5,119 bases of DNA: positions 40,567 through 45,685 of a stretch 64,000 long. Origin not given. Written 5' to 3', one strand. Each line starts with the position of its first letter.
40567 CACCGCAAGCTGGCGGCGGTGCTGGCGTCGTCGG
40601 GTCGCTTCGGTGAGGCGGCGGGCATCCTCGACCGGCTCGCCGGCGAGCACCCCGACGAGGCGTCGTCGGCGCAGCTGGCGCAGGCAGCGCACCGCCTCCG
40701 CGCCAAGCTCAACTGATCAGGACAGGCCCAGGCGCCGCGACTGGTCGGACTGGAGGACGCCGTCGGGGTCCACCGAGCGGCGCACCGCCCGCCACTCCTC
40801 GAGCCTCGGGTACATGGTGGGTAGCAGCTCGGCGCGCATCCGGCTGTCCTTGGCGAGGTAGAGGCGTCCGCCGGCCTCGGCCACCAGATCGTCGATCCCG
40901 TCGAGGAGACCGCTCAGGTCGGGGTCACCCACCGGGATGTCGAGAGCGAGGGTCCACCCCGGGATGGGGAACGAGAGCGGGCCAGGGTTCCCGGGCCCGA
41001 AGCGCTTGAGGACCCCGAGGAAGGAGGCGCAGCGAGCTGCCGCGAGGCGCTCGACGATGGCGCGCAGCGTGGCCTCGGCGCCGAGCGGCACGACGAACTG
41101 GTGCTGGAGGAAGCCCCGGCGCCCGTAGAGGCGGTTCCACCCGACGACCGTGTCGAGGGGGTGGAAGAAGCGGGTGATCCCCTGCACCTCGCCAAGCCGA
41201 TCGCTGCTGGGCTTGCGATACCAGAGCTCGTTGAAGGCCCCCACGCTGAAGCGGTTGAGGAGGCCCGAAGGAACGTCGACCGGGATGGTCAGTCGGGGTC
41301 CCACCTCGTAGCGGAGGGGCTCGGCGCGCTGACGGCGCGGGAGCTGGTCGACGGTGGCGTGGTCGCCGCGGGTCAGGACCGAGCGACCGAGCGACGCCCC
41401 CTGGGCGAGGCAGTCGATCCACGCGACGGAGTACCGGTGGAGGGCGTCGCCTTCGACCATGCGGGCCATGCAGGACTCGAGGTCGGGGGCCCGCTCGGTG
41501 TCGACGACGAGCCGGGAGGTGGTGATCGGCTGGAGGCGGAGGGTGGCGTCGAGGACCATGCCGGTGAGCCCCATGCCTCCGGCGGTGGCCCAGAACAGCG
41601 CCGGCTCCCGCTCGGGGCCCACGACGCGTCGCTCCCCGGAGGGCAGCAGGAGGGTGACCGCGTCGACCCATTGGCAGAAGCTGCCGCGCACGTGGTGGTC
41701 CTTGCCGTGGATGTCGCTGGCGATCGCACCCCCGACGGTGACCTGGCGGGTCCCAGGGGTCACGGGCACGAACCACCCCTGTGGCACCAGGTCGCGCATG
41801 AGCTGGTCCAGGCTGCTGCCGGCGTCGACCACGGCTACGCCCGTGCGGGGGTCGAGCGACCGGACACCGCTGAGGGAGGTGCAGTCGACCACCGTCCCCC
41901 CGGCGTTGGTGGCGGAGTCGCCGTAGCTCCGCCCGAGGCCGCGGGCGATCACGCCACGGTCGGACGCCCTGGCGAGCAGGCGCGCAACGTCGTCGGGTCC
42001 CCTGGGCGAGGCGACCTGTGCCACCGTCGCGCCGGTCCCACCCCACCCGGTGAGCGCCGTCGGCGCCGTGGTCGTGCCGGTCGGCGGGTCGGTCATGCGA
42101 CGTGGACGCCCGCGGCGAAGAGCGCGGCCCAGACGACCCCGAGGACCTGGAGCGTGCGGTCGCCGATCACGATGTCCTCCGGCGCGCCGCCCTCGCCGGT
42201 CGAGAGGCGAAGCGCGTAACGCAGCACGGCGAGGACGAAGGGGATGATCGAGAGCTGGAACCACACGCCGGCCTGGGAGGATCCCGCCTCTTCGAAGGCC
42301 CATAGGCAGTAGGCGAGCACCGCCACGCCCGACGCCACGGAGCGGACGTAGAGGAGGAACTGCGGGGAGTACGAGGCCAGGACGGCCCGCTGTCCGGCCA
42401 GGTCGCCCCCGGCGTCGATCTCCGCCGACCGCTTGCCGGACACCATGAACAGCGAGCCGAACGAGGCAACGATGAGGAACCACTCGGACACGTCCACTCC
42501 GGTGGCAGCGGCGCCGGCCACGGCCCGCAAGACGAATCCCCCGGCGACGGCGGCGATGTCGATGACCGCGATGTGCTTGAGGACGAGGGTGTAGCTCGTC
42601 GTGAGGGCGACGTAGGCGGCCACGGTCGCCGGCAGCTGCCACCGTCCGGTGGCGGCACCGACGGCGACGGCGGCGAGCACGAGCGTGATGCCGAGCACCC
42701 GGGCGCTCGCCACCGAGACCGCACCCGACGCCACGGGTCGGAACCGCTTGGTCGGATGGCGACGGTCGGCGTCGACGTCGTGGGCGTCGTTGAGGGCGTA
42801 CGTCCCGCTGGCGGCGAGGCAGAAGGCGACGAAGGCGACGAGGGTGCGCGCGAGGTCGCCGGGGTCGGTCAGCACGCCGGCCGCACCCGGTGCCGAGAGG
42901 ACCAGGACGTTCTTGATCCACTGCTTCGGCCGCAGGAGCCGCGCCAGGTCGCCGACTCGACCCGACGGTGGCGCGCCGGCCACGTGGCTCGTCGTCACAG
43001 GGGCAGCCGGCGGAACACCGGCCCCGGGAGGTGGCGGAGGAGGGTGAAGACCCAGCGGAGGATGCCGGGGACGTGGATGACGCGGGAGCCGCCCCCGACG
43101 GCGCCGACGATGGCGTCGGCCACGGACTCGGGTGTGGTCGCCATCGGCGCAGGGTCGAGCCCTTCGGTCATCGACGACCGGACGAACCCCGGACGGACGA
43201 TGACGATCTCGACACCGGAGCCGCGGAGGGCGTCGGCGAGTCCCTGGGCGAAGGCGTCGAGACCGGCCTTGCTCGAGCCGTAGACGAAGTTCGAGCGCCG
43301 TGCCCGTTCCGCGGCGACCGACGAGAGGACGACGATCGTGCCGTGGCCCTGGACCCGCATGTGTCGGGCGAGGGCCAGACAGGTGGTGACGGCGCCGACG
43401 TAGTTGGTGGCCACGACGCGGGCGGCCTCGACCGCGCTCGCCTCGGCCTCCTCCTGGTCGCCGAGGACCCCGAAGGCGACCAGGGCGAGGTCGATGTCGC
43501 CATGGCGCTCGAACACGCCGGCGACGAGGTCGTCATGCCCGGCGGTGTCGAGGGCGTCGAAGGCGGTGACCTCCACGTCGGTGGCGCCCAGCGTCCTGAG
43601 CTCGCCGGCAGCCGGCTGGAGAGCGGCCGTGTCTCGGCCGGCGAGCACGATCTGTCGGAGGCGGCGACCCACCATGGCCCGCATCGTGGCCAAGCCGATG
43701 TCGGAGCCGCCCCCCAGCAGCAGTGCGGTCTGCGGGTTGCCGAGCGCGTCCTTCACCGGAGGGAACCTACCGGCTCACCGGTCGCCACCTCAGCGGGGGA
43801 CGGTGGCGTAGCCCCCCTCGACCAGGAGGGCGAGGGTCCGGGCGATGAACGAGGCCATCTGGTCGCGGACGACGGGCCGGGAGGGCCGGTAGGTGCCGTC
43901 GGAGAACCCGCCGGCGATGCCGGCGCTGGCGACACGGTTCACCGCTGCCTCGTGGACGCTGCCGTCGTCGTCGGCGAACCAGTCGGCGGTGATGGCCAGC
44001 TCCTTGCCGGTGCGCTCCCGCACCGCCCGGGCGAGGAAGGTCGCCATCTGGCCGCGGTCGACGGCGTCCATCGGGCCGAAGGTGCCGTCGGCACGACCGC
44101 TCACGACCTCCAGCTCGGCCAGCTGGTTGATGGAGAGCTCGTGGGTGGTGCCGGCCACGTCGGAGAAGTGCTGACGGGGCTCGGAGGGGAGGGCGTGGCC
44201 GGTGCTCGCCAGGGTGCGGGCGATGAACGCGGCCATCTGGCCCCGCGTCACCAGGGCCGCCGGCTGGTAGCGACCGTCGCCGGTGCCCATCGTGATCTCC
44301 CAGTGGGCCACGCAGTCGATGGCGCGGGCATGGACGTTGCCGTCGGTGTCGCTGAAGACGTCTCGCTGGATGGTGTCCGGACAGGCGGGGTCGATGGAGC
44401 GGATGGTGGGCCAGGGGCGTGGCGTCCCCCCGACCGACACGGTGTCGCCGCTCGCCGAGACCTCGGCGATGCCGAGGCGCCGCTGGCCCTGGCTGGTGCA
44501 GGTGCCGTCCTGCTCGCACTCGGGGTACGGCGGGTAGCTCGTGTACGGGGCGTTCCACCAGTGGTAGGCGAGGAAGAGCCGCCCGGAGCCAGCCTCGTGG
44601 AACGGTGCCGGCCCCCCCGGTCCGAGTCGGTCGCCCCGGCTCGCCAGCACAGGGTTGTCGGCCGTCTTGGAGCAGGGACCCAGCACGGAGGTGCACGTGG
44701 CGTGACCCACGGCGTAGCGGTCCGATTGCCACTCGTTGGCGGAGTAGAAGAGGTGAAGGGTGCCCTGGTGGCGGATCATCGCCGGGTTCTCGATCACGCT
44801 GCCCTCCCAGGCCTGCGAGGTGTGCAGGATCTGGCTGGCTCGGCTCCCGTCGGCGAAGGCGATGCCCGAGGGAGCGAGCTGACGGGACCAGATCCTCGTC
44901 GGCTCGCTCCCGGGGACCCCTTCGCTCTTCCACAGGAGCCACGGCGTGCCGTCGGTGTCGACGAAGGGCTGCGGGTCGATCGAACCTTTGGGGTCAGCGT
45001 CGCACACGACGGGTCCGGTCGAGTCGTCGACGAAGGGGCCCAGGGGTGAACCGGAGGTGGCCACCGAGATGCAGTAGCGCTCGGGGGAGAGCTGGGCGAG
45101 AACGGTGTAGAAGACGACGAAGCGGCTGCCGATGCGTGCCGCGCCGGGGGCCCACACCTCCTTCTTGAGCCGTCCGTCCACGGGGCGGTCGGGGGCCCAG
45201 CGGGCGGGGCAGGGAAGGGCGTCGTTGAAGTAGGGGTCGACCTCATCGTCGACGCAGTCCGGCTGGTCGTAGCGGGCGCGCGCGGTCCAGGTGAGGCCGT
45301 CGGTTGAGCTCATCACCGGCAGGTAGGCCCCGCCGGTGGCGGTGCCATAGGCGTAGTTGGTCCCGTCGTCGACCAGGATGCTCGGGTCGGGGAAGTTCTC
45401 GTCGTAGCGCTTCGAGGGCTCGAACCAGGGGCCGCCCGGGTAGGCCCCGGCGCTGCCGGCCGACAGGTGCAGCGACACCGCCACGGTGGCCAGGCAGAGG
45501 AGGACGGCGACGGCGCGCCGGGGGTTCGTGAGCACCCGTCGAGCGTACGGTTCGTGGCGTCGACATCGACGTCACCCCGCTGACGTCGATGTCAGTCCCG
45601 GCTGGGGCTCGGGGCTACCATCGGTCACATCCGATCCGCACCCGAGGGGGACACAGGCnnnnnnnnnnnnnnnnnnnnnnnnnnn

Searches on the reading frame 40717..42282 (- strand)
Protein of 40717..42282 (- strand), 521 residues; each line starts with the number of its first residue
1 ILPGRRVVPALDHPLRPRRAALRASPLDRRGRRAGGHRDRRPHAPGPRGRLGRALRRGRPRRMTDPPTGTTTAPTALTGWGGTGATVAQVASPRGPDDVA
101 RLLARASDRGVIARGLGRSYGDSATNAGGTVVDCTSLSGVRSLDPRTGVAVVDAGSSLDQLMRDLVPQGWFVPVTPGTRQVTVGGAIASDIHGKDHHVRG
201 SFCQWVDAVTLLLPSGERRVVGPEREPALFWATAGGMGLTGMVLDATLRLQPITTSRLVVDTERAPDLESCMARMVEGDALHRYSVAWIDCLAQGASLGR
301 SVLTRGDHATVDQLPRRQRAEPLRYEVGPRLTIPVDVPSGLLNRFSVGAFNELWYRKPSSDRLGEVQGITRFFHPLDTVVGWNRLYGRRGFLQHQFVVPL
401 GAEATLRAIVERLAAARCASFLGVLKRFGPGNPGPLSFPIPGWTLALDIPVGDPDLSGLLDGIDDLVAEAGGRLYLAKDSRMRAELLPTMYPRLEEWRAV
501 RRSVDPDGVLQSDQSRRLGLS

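Call 46: search_protein_families(library=pfam, proteins=[window:40717-42282:-], max_evalue=0.001)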
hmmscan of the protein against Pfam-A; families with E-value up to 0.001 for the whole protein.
window:40717-42282:- (521 aa): 2 families
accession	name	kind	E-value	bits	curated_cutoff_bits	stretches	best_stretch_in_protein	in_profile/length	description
PF01565.28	FAD_binding_4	-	7.7e-25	87.6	26.4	1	88-219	2-136/139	FAD binding domain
PF04030.19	ALO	-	1.4e-06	28.7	23.1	1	463-517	203-257/258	D-arabinono-1,4-lactone oxidase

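Call 48: search_protein_families(library=ncbifam, proteins=[window:40717-42282:-], max_evalue=0.00001)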
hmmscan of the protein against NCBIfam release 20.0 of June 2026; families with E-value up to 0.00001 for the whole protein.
window:40717-42282:- (521 aa): 7 families
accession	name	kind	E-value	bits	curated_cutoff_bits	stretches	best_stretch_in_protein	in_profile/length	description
NF053785.1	DcplphribOxDprE1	equivalog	1.4e-183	611.2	500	1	75-520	3-449/449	decaprenylphosphoryl-beta-D-ribose oxidase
TIGR01679.1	bact_FAD_ox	subfamily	4.4e-20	72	292.25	1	81-274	5-193/419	FAD-linked oxidoreductase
TIGR01678.1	FAD_lactone_ox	subfamily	6.6e-14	51.7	396.8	1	84-252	12-180/438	sugar 1,4-lactone oxidase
TIGR01677.1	pln_FAD_oxido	subfamily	1e-08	34.2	383.1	1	86-267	33-228/560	FAD-dependent oxidoreductase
NF008439.0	PRK11282.1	equivalog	1.7e-07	30.4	284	1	126-259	39-179/358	glycolate oxidase subunit GlcE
TIGR00387.1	glcD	equivalog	6.3e-07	28.6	567.9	1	91-217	2-132/413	glycolate oxidase subunit GlcD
NF041227.1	BagG_FevA2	exception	8.3e-06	24.7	850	0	95-254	54-211/455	bagremycin/ferroverdin biosynthesis FAD-dependent oxygenase BagG/FevA2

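Call 65: find_homologous_proteins(query=window:40717-42063:-, max_evalue=1e-50)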
Query window:40717-42063:- (448 aa): 8000 proteins with E <= 1e-50 among 8000 candidates; the best 120 are listed.
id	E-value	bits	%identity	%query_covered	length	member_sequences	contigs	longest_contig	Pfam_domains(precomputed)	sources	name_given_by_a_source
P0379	2.4e-298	1007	100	100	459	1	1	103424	PF04030.20,PF01565.29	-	-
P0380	1.3e-228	778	78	99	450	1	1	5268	PF04030.20,PF01565.29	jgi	jgi:decaprenylphospho-beta-D-ribofuranose 2-oxidase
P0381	2.1e-222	757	76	96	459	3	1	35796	PF01565.29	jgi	jgi:decaprenylphospho-beta-D-ribofuranose 2-oxidase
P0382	2.5e-201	688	71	99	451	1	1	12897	PF04030.20,PF01565.29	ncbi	-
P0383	2.8e-199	681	71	99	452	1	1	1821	PF04030.20,PF01565.29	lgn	-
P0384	8.4e-199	679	70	99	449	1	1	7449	PF04030.20,PF01565.29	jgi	jgi:decaprenylphospho-beta-D-ribofuranose 2-oxidase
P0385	3.2e-198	677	71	99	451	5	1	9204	PF04030.20,PF01565.29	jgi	jgi:decaprenylphospho-beta-D-ribofuranose 2-oxidase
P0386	4.1e-198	677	70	99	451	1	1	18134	PF01565.29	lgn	-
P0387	1.7e-196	672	69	100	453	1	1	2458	PF04030.20,PF01565.29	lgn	-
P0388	1.7e-194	665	67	99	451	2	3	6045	PF04030.20,PF01565.29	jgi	jgi:decaprenylphospho-beta-D-ribofuranose 2-oxidase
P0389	1.3e-193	662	68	99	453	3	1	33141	PF04030.20,PF01565.29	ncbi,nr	ncbi:MAG: FAD-binding oxidoreductase [Actinobacteria bacterium]|nr:FAD-binding oxidoreductase [Actin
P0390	4.3e-193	660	69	99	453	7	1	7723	PF04030.20,PF01565.29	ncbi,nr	ncbi:MAG: FAD-binding oxidoreductase [Actinobacteria bacterium]|nr:FAD-binding oxidoreductase [Actin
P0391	6.0e-193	660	68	99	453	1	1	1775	PF04030.20,PF01565.29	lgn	-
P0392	3.4e-192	657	69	97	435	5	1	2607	PF01565.29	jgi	jgi:decaprenylphospho-beta-D-ribofuranose 2-oxidase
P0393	1.7e-191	655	67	99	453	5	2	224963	PF01565.29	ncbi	-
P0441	2.6e-176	605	63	100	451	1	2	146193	PF04030.20,PF01565.29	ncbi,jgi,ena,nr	ncbi:MAG TPA: FAD-binding oxidoreductase [Acidimicrobiales bacterium]|nr:FAD-binding oxidoreductase 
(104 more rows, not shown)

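Call 66: find_encoding_contigs(protein=P0381, flank=10000, max_places=1)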
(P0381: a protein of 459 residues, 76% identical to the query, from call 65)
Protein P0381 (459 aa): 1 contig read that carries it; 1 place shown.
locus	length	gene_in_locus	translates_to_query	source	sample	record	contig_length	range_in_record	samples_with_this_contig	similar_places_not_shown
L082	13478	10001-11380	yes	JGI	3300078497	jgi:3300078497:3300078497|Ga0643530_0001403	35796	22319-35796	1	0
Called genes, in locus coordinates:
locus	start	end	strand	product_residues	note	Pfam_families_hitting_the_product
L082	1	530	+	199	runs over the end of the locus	PF00300:His_Phos_1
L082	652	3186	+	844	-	PF01590:GAF, PF13185:GAF_2, PF00990:GGDEF, PF00563:EAL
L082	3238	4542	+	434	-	PF00753:Lactamase_B, PF14863:Alkyl_sulf_dimr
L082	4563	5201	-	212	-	PF08241:Methyltransf_11, PF13649:Methyltransf_25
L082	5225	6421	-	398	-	PF02771:Acyl-CoA_dh_N, PF02770:Acyl-CoA_dh_M, PF00441:Acyl-CoA_dh_1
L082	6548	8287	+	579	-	PF04616:Glyco_hydro_43, PF00395:SLH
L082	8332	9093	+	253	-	PF00106:adh_short, PF08659:KR, PF13561:adh_short_C2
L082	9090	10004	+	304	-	PF01040:UbiA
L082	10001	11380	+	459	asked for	PF01565:FAD_binding_4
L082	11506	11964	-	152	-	-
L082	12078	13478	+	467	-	?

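Call 67: find_encoding_contigs(protein=P0441, flank=10000, max_places=1)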
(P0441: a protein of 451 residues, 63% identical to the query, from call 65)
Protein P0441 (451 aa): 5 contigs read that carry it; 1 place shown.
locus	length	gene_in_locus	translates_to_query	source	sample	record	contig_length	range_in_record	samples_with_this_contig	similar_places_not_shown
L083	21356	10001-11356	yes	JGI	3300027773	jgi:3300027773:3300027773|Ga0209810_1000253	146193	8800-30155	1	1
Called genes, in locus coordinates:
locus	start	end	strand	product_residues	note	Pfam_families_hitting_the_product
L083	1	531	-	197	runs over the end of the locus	PF00903:Glyoxalase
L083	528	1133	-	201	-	PF04542:Sigma70_r2, PF08281:Sigma70_r4_2, PF04545:Sigma70_r4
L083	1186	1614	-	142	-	PF00903:Glyoxalase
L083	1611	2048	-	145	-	PF05899:Cupin_3 (weak), PF07883:Cupin_2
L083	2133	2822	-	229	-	PF00702:Hydrolase, PF12710:HAD, PF13419:HAD_2, PF13242:Hydrolase_like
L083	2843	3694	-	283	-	PF01734:Patatin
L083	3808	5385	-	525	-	PF00756:Esterase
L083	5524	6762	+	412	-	-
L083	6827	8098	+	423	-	PF00753:Lactamase_B, PF14863:Alkyl_sulf_dimr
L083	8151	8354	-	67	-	-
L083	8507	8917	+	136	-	PF13581:HATPase_c_2, PF02518:HATPase_c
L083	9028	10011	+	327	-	PF01040:UbiA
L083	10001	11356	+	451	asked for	PF01565:FAD_binding_4, PF04030:ALO (weak)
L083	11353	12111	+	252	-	PF00106:adh_short, PF08659:KR, PF13561:adh_short_C2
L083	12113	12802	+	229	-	PF12710:HAD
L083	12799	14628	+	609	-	-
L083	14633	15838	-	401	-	PF13579:Glyco_trans_4_4 (faint), PF00534:Glycos_transf_1, PF13692:Glyco_trans_1_4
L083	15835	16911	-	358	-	PF20706:GT4-conflict (weak), PF00534:Glycos_transf_1, PF13692:Glyco_trans_1_4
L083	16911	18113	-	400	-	PF13489:Methyltransf_23, PF07021:MetW, PF08241:Methyltransf_11 (weak), PF13649:Methyltransf_25 (weak)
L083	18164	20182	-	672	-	PF08486:SpoIID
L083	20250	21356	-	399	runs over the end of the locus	PF00534:Glycos_transf_1, PF13692:Glyco_trans_1_4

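Call 68: find_encoding_contigs(protein=P0393, flank=10000, max_places=1)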
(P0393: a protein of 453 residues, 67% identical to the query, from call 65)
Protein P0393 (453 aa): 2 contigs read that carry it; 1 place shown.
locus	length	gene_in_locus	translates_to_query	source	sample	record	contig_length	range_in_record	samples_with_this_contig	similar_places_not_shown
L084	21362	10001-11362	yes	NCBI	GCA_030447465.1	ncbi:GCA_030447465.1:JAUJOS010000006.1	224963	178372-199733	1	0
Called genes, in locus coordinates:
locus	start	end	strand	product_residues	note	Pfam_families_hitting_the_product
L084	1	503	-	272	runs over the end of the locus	PF01551:Peptidase_M23 (weak)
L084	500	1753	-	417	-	-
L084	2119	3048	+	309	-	PF01510:Amidase_2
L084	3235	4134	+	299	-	PF00535:Glycos_transf_2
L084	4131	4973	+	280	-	-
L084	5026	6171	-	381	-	PF13439:Glyco_transf_4, PF20706:GT4-conflict, PF00534:Glycos_transf_1, PF13692:Glyco_trans_1_4, PF13524:Glyco_trans_1_2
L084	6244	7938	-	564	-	PF02366:PMT (weak)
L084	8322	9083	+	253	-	PF00106:adh_short, PF08659:KR, PF13561:adh_short_C2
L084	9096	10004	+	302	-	PF01040:UbiA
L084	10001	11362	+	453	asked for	PF01565:FAD_binding_4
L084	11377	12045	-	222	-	PF12710:HAD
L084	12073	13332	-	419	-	-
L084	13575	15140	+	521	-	PF27133:YfdI_N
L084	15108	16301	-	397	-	PF00005:ABC_tran, PF14524:Wzt_C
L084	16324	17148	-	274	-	PF01061:ABC2_membrane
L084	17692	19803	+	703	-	PF13242:Hydrolase_like (faint)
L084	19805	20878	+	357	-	PF13578:Methyltransf_24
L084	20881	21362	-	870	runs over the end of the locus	-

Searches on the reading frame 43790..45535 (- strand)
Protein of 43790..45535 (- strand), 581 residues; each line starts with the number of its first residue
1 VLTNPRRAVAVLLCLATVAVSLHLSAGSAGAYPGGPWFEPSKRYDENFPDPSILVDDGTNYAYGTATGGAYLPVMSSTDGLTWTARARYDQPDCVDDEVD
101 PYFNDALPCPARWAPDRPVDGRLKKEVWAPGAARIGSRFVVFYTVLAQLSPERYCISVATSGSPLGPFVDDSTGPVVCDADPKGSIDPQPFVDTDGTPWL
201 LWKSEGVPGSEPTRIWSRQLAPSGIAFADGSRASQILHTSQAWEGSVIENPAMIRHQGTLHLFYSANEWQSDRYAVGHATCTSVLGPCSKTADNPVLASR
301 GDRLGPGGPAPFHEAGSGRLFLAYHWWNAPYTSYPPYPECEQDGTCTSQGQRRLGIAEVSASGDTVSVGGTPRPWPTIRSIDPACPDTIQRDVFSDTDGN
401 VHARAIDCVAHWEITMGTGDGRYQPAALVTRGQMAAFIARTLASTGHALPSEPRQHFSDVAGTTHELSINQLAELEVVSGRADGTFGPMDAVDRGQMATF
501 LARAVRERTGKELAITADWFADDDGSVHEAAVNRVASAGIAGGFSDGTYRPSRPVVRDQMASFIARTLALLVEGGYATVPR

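Call 46: search_protein_families(library=pfam, proteins=[window:43790-45535:-], max_evalue=0.001)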
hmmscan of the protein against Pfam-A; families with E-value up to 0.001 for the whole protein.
window:43790-45535:- (581 aa): 2 families
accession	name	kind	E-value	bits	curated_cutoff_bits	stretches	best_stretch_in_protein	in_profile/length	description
PF04616.20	Glyco_hydro_43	-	3.2e-29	102.6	32.2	1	48-329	10-264/288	Glycosyl hydrolases family 43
PF00395.25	SLH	-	4.4e-23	81.4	20.8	2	457-498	2-44/44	S-layer homology domain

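Call 48: search_protein_families(library=ncbifam, proteins=[window:43790-45535:-], max_evalue=0.00001)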
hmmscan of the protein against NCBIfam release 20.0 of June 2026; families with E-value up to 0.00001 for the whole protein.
window:43790-45535:- (581 aa): 2 families
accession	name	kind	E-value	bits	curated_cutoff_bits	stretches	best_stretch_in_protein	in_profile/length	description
NF033190.2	inl_like_NEAT_1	exception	9.7e-18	63.8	1275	1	457-569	582-692/754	NEAT domain-containing leucine-rich repeat protein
NF053747.1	NdoAlphArabAbnA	equivalog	8.1e-09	35.3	480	1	45-298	28-253/310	arabinan endo-1,5-alpha-L-arabinosidase AbnA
